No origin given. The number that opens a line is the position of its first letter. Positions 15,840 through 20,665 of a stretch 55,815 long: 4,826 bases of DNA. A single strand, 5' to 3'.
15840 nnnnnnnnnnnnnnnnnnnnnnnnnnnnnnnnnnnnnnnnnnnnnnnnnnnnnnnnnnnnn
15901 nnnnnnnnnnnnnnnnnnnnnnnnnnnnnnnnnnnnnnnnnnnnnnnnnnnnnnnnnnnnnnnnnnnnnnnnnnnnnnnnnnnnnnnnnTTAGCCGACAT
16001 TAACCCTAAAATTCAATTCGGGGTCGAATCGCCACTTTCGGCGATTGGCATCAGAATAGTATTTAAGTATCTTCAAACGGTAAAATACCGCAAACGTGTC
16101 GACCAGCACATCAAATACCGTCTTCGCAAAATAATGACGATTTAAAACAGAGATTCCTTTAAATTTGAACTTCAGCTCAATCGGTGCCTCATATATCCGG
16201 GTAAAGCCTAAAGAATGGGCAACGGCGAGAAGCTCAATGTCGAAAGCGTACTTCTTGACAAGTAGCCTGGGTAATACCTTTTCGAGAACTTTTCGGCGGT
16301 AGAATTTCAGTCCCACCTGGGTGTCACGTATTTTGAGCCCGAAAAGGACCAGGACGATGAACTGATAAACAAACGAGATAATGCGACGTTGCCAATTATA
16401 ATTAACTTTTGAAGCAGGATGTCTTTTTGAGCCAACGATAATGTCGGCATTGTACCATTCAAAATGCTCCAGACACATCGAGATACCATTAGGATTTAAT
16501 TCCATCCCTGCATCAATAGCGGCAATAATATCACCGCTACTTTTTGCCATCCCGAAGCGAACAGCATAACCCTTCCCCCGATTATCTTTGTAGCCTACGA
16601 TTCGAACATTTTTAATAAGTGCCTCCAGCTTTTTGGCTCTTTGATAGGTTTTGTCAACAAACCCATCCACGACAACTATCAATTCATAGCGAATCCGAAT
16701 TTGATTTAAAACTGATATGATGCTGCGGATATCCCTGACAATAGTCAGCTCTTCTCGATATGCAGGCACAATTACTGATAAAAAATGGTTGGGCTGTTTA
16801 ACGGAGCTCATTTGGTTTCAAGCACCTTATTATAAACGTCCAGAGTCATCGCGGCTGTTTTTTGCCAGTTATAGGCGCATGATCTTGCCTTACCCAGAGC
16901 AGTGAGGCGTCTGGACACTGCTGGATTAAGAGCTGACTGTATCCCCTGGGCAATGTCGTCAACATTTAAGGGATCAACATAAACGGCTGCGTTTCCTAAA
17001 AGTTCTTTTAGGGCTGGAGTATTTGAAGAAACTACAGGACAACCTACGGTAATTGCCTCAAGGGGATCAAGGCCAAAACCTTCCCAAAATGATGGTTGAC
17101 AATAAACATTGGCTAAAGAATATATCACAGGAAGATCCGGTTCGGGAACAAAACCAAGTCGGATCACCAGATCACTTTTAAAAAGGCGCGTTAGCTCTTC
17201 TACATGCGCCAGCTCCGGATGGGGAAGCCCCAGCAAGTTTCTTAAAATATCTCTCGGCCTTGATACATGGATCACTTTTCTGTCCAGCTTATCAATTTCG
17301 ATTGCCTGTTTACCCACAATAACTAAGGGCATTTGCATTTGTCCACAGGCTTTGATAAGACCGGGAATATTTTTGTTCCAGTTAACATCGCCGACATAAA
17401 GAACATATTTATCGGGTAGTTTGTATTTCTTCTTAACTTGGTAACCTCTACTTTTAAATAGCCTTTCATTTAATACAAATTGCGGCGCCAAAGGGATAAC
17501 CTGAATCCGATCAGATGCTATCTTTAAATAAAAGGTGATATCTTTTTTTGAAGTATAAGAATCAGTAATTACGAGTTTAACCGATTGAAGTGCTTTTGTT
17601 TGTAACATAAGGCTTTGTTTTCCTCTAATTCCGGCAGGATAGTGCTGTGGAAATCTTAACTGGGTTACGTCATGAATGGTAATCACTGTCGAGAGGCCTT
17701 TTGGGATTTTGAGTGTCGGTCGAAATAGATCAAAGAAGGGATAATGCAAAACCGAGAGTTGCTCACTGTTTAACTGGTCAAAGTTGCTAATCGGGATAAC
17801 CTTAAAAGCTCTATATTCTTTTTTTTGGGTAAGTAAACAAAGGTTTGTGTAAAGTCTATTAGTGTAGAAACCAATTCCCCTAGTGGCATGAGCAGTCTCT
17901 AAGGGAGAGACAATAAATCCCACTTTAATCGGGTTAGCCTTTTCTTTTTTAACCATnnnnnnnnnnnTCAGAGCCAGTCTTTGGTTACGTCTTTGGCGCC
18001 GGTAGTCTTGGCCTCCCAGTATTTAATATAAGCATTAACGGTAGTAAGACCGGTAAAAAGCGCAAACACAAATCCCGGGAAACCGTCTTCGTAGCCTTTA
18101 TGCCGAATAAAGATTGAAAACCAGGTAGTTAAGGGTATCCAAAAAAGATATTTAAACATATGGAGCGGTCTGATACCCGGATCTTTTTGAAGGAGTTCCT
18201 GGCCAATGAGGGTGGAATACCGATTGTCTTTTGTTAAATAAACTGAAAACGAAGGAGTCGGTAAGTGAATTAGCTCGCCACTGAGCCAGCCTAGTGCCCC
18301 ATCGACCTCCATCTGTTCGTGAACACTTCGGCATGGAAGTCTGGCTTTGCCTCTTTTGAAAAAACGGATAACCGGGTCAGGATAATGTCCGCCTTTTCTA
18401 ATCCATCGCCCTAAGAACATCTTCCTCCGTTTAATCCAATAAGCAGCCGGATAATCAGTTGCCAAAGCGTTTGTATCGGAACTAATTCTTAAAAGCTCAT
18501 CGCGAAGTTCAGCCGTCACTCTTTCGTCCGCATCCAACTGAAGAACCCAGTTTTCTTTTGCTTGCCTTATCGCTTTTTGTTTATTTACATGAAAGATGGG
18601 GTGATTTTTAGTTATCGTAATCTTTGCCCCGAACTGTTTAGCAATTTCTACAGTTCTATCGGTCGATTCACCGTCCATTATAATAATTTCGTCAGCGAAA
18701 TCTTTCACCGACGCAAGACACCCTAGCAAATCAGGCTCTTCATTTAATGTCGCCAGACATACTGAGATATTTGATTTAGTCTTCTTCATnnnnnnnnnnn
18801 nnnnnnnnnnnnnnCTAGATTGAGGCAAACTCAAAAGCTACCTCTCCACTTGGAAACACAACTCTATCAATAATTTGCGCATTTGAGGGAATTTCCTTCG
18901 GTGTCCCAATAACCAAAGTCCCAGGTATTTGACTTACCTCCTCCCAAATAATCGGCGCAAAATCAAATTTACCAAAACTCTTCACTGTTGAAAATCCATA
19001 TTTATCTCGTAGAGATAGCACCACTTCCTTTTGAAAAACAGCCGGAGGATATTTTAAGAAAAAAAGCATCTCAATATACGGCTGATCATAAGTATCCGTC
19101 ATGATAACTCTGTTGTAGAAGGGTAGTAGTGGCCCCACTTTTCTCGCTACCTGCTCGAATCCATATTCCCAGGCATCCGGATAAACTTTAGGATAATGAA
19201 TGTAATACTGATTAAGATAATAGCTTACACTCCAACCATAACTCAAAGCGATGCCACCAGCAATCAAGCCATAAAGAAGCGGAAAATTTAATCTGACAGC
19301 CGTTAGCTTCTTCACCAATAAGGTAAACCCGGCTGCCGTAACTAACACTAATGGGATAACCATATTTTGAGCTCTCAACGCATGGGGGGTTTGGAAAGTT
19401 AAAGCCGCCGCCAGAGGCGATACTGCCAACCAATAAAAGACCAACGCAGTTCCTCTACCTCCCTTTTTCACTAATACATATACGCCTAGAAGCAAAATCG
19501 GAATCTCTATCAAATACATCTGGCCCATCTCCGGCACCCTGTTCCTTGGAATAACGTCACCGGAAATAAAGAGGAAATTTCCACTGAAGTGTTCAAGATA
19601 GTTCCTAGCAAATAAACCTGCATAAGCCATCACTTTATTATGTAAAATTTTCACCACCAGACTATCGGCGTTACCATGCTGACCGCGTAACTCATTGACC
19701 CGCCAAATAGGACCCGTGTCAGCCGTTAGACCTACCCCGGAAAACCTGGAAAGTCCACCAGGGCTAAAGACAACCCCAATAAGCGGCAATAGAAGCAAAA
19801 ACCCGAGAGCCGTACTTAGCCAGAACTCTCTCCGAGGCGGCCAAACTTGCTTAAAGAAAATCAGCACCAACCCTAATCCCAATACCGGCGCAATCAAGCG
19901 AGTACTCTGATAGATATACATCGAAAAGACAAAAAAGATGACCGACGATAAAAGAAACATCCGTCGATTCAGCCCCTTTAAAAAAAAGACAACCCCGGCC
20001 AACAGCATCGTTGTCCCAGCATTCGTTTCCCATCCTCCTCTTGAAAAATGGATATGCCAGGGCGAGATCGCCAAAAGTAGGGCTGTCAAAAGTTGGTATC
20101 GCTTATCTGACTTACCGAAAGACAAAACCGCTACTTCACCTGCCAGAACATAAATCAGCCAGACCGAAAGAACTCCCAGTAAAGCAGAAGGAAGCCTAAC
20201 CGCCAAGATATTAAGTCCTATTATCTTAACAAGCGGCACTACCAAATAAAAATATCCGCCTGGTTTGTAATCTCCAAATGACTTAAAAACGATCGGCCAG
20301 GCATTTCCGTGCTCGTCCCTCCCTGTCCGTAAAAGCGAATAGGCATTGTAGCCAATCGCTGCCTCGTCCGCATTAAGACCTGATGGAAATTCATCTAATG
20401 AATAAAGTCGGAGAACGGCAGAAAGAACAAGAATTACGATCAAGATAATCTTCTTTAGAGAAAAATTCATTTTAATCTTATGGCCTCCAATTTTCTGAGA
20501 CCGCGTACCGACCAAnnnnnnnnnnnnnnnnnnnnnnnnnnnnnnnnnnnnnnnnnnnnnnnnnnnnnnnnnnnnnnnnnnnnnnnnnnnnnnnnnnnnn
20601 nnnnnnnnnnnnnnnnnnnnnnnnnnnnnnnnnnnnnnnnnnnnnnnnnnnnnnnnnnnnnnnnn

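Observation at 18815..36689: Eleven consecutive polytopic GT-C-type genes (about 18 kb) drawn from four sequence families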

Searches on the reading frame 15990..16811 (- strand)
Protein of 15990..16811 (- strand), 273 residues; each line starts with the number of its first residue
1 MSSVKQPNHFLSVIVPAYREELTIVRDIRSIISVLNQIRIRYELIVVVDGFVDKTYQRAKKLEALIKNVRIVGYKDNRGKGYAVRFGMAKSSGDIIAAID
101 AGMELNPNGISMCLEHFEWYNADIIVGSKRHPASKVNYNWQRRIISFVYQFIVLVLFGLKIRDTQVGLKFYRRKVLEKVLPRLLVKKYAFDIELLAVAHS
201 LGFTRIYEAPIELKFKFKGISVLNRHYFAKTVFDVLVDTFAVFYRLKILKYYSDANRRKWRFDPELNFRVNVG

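Call 8: search_protein_families(library=pfam, proteins=[window:15990-16811:-], max_evalue=0.001)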
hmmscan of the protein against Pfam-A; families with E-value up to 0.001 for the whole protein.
window:15990-16811:- (273 aa): 2 families
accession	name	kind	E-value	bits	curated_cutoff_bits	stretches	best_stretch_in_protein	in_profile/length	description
PF00535.33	Glycos_transf_2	-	2.9e-25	89.6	23.3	1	12-179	1-167/168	Glycosyl transferase family 2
PF13641.12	Glyco_tranf_2_3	-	0.00011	22.7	27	1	11-118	3-112/230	Glycosyltransferase like family 2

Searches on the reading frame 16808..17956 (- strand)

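Call 8: search_protein_families(library=pfam, proteins=[window:16808-17956:-], max_evalue=0.001)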
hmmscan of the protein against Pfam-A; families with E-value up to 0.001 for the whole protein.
window:16808-17956:- (382 aa): 4 families
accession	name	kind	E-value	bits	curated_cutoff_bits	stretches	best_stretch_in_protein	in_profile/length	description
PF00534.26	Glycos_transf_1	-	2.6e-23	82.9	26.4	1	179-344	12-157/172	Glycosyl transferases group 1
PF13692.12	Glyco_trans_1_4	-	1.9e-18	67.5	27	1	183-343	2-140/142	Glycosyl transferases group 1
PF20706.3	GT4-conflict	-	6.8e-06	25.7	26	1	282-323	282-323/385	Family 4 Glycosyltransferase in conflict systems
PF13439.12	Glyco_transf_4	-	0.00021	21.8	28.5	1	63-155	69-163/170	Glycosyltransferase Family 4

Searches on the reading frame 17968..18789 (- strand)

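Call 8: search_protein_families(library=pfam, proteins=[window:17968-18789:-], max_evalue=0.001)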
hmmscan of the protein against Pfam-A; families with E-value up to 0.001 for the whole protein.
window:17968-18789:- (273 aa): 2 families
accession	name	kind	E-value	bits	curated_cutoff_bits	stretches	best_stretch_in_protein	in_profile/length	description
PF00535.33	Glycos_transf_2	-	5.4e-16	59.4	23.3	1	9-100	1-100/168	Glycosyl transferase family 2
PF13704.12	Glyco_tranf_2_4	-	4.9e-05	24.2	27.5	1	16-92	2-85/98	Glycosyl transferase family 2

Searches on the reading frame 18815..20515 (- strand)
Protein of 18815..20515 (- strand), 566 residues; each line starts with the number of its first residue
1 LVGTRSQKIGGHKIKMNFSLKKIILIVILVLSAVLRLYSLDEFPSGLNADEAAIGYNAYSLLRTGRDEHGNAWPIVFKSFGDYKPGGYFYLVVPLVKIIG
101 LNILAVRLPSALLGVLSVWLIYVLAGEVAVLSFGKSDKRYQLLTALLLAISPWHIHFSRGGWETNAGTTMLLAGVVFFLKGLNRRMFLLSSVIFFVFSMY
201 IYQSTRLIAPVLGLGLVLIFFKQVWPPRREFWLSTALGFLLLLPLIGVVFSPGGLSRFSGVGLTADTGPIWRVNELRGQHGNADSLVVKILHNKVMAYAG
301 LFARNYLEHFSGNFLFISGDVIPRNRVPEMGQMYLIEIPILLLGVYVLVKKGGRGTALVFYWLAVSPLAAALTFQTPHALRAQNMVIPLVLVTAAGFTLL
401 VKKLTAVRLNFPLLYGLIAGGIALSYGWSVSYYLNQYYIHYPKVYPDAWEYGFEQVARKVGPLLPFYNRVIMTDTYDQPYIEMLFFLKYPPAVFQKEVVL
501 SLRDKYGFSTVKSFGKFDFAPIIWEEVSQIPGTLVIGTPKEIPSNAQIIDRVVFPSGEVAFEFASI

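Call 3: search_protein_families(library=pfam, proteins=[window:18815-20515:-], max_evalue=0.01)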
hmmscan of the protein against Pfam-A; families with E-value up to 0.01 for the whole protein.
window:18815-20515:- (566 aa): 1 family
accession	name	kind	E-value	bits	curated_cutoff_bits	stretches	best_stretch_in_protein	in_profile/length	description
PF13231.12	PMT_2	-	9.3e-07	29.6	26.1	1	87-245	5-157/160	Dolichyl-phosphate-mannose-protein mannosyltransferase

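Call 11: search_protein_families(library=ncbifam, proteins=[window:18815-20515:-], max_evalue=0.1)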
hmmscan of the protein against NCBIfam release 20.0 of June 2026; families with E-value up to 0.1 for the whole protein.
window:18815-20515:- (566 aa): 1 family
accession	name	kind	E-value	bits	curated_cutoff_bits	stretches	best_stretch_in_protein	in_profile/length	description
NF010266.0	PRK13712.1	equivalog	0.012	15.9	164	1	166-199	10-46/115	conjugal transfer protein TrbA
